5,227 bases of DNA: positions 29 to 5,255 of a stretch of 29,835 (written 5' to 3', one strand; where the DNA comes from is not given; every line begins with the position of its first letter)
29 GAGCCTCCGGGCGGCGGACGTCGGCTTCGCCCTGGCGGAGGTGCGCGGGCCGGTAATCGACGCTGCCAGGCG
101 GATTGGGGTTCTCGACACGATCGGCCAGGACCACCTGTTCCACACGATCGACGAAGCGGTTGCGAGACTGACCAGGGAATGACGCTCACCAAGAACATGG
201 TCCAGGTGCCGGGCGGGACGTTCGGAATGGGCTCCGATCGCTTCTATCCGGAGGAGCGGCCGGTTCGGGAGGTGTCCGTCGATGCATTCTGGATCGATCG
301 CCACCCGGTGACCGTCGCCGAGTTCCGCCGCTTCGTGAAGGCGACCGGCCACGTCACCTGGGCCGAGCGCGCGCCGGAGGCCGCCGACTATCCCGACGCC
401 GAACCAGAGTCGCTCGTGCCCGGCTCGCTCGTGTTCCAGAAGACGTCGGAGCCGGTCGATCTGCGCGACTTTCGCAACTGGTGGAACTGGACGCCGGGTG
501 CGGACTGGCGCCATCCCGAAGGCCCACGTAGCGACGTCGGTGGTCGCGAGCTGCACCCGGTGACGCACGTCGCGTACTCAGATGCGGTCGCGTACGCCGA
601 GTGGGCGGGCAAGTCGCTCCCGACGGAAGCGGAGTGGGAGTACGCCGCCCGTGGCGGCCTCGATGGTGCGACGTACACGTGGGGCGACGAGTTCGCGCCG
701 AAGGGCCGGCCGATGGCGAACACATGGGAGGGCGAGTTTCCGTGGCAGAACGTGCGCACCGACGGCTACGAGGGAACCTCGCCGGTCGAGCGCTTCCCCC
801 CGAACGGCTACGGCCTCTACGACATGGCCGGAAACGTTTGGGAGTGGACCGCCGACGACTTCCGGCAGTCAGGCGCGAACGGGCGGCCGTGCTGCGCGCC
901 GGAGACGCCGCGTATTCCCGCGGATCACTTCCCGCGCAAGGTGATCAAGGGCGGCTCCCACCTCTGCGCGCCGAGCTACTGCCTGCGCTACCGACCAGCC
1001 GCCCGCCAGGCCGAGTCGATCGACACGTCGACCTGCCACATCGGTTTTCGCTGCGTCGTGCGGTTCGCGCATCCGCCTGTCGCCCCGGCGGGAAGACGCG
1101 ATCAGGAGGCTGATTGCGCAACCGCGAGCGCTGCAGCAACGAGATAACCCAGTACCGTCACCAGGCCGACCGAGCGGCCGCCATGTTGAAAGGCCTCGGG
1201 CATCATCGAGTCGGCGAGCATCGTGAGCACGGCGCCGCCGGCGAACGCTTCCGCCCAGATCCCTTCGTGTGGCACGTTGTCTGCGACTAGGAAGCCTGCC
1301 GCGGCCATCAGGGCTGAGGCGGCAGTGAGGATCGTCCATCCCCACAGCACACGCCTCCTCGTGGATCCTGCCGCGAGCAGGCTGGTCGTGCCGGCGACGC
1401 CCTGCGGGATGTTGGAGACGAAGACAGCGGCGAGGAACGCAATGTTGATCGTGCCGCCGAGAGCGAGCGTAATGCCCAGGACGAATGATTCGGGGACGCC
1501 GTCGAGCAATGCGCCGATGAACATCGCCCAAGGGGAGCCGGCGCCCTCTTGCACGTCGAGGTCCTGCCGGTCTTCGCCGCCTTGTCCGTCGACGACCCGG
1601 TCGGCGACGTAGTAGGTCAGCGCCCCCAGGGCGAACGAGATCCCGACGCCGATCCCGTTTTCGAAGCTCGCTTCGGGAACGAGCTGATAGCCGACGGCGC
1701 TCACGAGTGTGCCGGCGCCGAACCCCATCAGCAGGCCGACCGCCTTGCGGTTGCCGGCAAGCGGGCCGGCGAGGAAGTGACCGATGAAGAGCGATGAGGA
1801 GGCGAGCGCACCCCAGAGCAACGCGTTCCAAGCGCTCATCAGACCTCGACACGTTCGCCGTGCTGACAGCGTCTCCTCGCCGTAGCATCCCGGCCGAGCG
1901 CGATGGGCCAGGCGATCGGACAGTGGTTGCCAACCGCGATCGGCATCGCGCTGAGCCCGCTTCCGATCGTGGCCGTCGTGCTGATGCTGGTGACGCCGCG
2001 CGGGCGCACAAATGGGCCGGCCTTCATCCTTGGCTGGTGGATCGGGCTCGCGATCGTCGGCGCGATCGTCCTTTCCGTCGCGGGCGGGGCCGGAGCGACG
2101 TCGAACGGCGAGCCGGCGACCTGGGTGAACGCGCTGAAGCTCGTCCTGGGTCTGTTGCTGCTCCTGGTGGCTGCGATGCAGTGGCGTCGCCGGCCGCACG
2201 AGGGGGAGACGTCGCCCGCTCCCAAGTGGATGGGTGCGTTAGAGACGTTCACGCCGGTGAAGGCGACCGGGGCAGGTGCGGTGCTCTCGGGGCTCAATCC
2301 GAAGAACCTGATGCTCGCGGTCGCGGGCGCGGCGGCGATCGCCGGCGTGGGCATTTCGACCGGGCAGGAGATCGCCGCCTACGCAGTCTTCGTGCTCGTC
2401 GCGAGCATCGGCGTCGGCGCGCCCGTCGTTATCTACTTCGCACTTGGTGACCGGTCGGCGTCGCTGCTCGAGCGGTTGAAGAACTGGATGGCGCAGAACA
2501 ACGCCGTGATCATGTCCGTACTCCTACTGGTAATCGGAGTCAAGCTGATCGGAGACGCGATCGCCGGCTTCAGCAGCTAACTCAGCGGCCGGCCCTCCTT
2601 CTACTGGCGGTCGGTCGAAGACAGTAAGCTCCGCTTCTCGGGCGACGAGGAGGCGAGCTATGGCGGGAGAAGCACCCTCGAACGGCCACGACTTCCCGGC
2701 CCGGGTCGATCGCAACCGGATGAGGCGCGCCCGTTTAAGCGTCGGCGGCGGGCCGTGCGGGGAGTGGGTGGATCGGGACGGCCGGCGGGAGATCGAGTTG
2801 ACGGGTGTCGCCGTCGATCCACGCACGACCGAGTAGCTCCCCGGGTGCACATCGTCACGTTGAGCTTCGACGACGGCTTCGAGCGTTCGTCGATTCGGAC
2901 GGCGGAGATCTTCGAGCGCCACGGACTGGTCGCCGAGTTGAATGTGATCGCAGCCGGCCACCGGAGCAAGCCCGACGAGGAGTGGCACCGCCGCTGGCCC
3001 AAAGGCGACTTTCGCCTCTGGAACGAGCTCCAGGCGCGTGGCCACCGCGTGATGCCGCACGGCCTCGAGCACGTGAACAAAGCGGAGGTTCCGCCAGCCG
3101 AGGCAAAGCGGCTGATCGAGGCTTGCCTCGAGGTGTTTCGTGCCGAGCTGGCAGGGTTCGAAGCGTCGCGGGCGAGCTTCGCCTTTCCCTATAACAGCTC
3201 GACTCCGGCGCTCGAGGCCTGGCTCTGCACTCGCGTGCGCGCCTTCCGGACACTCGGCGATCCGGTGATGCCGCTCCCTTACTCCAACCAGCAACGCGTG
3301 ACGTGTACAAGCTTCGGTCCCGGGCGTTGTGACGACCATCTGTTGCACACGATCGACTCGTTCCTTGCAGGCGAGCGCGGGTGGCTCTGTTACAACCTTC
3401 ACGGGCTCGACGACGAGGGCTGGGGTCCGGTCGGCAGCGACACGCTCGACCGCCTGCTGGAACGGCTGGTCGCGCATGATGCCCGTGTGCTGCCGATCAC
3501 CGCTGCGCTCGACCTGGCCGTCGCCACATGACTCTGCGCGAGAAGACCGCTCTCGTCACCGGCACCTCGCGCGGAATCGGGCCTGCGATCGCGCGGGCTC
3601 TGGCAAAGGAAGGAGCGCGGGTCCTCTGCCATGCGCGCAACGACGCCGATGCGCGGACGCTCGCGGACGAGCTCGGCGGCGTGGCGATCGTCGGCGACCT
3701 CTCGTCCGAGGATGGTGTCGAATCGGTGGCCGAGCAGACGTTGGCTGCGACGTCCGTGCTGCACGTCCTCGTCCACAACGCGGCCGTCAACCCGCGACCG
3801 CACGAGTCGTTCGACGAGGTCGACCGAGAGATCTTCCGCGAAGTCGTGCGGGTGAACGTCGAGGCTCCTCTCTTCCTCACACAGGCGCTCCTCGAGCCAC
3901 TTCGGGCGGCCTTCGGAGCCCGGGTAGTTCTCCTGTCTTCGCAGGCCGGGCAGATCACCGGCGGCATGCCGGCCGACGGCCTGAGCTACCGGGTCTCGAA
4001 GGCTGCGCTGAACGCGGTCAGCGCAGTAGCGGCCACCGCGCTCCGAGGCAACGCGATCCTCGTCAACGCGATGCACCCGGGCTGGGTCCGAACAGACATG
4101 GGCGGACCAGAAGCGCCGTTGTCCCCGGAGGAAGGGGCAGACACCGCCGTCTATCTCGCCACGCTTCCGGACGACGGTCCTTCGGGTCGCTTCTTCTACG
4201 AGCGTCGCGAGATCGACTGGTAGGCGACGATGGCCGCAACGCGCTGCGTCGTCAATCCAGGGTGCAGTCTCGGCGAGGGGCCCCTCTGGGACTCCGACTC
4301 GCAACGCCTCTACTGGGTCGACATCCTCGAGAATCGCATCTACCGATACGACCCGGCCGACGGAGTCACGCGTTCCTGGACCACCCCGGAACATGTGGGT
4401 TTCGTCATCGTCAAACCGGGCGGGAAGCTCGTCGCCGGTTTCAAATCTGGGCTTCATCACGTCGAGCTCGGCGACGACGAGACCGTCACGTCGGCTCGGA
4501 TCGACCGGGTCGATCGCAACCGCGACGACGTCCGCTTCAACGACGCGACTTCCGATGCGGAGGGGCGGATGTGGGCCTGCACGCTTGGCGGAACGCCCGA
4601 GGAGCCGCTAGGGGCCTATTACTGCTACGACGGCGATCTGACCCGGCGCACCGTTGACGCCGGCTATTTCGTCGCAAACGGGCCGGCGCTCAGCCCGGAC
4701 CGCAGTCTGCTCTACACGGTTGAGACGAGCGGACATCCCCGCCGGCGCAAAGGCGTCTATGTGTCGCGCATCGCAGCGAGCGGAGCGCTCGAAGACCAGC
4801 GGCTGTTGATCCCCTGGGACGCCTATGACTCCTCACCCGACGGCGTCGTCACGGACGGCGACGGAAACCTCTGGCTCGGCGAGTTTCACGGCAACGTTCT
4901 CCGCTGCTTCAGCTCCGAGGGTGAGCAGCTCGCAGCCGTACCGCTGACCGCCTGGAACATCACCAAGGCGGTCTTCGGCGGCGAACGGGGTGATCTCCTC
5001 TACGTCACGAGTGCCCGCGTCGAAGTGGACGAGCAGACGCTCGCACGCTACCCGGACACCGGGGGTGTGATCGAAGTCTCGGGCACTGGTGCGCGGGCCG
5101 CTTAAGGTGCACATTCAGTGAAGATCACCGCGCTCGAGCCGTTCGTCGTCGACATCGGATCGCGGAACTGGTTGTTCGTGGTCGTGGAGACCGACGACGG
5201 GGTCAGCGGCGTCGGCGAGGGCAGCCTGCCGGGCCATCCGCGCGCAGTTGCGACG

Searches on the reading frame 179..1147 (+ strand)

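Call 74: search_protein_families(library=pfam, proteins=[window:179-1147:+], max_evalue=0.0001)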
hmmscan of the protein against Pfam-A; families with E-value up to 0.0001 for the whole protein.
window:179-1147:+ (322 aa): 1 family
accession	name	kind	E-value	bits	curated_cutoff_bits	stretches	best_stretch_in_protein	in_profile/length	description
PF03781.23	FGE-sulfatase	-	2.8e-84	283.2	23.3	1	5-293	3-254/255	Sulfatase-modifying factor enzyme 1-like domain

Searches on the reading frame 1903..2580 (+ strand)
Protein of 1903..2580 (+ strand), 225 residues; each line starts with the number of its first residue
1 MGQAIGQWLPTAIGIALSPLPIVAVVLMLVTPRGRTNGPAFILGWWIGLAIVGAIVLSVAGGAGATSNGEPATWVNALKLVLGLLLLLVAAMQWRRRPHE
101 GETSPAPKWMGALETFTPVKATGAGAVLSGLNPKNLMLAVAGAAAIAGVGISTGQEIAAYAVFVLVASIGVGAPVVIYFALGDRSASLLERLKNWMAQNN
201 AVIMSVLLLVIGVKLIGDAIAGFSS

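Call 74: search_protein_families(library=pfam, proteins=[window:1903-2580:+], max_evalue=0.0001)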
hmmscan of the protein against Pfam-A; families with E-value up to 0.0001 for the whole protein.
window:1903-2580:+ (225 aa): 1 family
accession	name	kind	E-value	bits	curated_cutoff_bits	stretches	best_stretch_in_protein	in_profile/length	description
PF11139.14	SfLAP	-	3.7e-49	167.5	35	1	9-220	2-212/213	Sap, sulfolipid-1-addressing protein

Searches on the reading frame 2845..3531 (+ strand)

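Call 74: search_protein_families(library=pfam, proteins=[window:2845-3531:+], max_evalue=0.0001)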
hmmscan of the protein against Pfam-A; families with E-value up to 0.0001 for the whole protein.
window:2845-3531:+ (228 aa): 1 family
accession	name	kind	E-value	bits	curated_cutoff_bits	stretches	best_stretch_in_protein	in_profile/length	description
PF01522.26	Polysacc_deac_1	-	6.5e-05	23.3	23.1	0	3-119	8-108/124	Polysaccharide deacetylase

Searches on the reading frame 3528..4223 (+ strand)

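Call 74: search_protein_families(library=pfam, proteins=[window:3528-4223:+], max_evalue=0.0001)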
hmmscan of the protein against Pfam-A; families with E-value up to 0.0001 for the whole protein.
window:3528-4223:+ (231 aa): 3 families
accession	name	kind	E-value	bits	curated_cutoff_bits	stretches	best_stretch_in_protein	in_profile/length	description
PF00106.31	adh_short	-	8e-37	127.1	26.6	1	6-193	1-188/195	short chain dehydrogenase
PF13561.12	adh_short_C2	-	3.5e-34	118.8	27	1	14-192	3-181/236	Enoyl-(Acyl carrier protein) reductase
PF08659.16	KR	-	1.3e-08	35.5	22.6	1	7-144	2-142/180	KR domain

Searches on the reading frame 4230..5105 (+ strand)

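Call 74: search_protein_families(library=pfam, proteins=[window:4230-5105:+], max_evalue=0.0001)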
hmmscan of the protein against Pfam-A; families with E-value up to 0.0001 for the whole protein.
window:4230-5105:+ (291 aa): 1 family
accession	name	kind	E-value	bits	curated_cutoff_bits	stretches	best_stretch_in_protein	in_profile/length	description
PF08450.18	SGL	-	1.6e-53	182.3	26.3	1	14-263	1-246/246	SMP-30/Gluconolactonase/LRE-like region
